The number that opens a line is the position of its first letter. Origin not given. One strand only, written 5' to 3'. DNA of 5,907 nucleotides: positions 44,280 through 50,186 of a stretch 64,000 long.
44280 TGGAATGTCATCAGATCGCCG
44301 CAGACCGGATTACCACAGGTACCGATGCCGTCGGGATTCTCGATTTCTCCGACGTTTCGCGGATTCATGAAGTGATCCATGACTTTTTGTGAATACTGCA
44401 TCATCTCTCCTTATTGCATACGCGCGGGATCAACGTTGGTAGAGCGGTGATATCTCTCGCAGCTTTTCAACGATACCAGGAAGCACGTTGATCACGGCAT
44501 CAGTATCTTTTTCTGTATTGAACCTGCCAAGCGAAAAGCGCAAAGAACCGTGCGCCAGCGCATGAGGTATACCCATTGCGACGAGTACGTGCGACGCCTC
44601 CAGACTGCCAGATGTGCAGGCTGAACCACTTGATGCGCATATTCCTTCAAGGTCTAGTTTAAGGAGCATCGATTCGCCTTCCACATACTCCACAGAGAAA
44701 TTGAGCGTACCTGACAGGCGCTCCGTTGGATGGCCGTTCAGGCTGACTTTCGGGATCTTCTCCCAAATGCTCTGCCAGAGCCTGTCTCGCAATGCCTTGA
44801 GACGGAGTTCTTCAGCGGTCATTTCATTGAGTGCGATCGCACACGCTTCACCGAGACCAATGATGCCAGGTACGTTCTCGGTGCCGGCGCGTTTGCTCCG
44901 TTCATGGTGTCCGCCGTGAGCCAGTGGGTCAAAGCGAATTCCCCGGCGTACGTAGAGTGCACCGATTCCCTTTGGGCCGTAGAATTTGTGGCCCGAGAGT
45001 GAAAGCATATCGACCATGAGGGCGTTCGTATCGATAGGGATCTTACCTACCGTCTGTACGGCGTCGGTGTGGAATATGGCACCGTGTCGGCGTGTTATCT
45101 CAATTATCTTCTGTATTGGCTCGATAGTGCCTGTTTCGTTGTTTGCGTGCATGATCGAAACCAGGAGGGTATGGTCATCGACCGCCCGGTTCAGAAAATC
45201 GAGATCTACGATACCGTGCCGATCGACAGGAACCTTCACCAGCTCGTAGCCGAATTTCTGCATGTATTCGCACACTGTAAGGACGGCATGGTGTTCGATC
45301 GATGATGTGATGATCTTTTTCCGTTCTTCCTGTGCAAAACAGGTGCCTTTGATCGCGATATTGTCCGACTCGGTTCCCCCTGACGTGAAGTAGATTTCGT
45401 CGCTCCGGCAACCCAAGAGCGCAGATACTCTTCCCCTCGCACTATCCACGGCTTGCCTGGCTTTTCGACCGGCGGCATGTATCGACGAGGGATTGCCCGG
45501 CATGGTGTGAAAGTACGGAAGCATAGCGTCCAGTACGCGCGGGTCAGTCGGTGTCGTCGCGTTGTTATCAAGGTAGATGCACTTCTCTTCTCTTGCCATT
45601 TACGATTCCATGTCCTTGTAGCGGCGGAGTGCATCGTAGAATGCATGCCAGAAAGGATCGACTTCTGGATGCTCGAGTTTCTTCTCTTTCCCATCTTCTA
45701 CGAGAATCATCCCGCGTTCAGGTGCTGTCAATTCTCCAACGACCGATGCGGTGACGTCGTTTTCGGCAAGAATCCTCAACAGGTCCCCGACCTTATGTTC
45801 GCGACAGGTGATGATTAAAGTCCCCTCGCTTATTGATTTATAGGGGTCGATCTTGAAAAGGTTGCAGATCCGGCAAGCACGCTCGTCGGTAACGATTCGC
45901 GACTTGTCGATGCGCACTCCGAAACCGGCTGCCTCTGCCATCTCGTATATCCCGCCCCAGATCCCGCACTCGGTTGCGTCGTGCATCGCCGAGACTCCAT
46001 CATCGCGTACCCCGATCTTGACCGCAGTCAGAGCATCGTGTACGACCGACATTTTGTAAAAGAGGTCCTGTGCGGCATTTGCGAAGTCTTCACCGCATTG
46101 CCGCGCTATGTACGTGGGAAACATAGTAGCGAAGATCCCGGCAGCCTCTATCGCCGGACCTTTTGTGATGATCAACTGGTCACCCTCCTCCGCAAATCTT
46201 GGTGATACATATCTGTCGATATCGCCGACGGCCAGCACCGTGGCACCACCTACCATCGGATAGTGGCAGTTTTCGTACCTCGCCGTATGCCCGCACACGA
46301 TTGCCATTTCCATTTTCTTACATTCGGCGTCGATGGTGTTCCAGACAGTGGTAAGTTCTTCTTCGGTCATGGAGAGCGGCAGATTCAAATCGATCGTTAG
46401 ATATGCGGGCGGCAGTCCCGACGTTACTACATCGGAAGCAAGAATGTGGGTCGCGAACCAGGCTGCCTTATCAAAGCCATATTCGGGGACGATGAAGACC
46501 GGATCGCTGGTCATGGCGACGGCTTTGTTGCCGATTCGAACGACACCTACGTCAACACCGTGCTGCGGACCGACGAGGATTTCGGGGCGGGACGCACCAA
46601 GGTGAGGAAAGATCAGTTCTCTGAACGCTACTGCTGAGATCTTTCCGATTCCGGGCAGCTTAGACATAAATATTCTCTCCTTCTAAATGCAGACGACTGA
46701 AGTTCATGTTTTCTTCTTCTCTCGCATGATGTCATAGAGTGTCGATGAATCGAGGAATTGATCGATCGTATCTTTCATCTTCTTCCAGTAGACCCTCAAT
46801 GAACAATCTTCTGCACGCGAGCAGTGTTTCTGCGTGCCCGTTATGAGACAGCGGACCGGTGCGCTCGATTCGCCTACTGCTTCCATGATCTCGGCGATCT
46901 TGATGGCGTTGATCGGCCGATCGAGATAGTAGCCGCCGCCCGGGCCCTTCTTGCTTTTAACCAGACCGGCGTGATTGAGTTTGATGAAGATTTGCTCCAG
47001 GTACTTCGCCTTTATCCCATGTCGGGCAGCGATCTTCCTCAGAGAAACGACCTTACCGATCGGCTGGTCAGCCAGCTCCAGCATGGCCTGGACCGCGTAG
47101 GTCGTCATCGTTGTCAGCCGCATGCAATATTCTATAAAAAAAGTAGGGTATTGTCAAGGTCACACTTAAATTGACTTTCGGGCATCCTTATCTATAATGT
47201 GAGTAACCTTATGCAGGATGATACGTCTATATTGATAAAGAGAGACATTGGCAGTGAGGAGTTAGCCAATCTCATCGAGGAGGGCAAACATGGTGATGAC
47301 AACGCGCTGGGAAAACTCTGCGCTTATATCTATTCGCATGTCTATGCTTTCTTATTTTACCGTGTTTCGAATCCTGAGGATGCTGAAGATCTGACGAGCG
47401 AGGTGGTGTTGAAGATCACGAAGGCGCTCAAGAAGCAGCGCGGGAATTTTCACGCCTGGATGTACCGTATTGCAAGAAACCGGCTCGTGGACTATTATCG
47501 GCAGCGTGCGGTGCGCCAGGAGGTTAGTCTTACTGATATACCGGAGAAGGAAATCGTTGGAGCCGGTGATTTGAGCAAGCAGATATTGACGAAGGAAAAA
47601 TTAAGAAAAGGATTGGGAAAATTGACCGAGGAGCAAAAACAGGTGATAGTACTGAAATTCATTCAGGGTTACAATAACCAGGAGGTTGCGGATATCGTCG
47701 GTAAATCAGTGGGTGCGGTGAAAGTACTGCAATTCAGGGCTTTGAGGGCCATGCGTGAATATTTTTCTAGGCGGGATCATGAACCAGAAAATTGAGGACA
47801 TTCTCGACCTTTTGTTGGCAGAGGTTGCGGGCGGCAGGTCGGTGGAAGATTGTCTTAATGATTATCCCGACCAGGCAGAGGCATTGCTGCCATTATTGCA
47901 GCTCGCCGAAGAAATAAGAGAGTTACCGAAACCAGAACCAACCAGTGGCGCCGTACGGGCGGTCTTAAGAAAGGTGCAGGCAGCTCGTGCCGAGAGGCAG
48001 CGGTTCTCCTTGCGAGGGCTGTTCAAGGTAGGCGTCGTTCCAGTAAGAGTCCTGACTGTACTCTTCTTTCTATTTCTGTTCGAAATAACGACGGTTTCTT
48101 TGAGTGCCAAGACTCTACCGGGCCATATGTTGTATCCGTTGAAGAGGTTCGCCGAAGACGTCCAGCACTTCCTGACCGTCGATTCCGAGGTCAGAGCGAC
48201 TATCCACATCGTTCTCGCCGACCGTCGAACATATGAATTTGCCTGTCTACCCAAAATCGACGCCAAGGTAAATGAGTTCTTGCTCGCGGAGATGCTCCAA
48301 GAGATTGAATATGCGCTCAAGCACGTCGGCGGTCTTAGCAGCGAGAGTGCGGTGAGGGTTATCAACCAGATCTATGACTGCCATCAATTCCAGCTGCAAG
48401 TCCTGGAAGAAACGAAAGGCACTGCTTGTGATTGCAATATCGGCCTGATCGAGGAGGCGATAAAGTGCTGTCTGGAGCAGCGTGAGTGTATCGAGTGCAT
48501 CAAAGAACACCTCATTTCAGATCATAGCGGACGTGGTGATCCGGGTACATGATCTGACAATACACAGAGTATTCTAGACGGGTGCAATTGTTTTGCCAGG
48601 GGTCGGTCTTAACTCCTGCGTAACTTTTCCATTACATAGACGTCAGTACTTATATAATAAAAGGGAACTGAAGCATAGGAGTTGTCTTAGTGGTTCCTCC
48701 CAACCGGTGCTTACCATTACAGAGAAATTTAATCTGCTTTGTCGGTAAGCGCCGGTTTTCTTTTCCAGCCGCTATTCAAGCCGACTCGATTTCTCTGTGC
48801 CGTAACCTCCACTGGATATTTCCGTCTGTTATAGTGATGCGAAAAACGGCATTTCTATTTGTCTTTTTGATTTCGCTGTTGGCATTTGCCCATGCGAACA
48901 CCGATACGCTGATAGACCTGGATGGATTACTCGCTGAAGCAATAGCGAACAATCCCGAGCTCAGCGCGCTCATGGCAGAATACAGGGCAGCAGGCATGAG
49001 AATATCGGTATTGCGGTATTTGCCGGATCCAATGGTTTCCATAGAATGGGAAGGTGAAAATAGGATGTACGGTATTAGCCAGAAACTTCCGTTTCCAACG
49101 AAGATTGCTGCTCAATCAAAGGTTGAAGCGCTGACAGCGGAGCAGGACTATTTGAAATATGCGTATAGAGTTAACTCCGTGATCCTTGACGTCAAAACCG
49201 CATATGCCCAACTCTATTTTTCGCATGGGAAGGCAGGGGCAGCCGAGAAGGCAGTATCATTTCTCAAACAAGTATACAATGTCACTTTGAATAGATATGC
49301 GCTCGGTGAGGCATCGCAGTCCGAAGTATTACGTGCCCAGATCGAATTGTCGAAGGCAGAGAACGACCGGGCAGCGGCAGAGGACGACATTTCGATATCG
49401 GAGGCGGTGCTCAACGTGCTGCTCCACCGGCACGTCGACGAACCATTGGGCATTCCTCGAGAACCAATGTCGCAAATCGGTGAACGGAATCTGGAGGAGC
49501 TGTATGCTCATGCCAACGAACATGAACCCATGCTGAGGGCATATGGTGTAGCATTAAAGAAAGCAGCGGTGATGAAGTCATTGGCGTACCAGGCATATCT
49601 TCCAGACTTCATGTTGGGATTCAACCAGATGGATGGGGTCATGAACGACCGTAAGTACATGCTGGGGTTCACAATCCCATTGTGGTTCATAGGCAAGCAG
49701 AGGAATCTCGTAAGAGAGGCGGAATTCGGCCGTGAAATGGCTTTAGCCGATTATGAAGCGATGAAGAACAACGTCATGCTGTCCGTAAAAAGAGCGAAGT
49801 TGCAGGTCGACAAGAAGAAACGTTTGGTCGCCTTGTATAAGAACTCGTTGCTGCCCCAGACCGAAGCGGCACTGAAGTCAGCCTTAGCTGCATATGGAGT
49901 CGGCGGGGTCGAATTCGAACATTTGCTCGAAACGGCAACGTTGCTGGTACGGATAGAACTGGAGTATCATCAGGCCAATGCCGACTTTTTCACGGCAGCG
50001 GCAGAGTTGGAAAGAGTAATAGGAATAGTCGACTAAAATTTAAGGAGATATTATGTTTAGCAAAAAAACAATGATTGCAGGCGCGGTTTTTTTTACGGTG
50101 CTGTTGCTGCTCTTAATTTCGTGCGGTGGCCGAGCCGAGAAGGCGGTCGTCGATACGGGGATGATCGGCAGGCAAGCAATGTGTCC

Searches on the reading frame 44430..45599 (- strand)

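Call 62: search_protein_families(library=pfam, proteins=[window:44430-45599:-], max_evalue=1e-8)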
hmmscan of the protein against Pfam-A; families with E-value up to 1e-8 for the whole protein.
window:44430-45599:- (389 aa): 1 family
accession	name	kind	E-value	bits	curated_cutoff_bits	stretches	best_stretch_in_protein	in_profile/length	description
PF00266.25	Aminotran_5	-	1.8e-87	294.2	21.5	1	8-368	1-370/371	Aminotransferase class-V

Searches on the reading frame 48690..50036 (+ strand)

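Call 62: search_protein_families(library=pfam, proteins=[window:48690-50036:+], max_evalue=1e-8)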
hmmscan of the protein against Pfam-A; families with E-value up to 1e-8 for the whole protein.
window:48690-50036:+ (448 aa): 1 family
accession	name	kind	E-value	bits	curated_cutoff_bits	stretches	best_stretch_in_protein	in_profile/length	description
PF02321.23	OEP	-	5.8e-42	144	22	2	268-445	1-187/187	Outer membrane efflux protein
